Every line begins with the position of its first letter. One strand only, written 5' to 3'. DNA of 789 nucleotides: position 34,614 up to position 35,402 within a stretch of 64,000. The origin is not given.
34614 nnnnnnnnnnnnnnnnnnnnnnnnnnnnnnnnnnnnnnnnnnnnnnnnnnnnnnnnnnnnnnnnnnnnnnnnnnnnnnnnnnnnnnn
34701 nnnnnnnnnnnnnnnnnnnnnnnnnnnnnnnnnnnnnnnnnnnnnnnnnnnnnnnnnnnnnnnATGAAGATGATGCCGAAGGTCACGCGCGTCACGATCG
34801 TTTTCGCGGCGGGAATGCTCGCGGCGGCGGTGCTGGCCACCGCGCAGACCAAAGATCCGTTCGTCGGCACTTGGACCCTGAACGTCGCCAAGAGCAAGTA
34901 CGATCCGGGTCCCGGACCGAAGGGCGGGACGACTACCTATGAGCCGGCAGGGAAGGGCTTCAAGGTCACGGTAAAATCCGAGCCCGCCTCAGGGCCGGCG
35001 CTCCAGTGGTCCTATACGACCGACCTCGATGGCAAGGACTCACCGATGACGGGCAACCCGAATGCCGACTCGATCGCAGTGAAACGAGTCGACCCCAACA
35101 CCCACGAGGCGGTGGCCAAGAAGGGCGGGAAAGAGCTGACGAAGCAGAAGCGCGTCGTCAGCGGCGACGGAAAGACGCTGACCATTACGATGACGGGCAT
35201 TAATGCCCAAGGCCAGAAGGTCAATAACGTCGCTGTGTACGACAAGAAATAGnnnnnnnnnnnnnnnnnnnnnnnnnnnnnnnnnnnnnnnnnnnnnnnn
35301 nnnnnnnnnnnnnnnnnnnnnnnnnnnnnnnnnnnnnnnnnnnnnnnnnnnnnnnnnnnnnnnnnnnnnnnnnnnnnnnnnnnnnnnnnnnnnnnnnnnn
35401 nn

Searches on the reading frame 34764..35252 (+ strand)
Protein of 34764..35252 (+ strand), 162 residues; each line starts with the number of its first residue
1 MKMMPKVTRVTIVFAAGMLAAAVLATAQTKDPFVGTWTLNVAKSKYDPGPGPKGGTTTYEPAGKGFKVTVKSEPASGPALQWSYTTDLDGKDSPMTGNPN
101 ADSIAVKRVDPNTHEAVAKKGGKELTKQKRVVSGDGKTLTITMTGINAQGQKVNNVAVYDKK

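Call 35: find_encoding_contigs(protein=window:34764-35252:+, flank=10000, max_places=10)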
Protein window:34764-35252:+ (162 aa): no gene with exactly this product is on record in the collection.

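Call 67: search_protein_families(library=pfam, proteins=[window:34764-35252:+], max_evalue=0.01)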
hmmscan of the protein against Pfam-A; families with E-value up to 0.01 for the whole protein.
window:34764-35252:+ (162 aa): 0 families
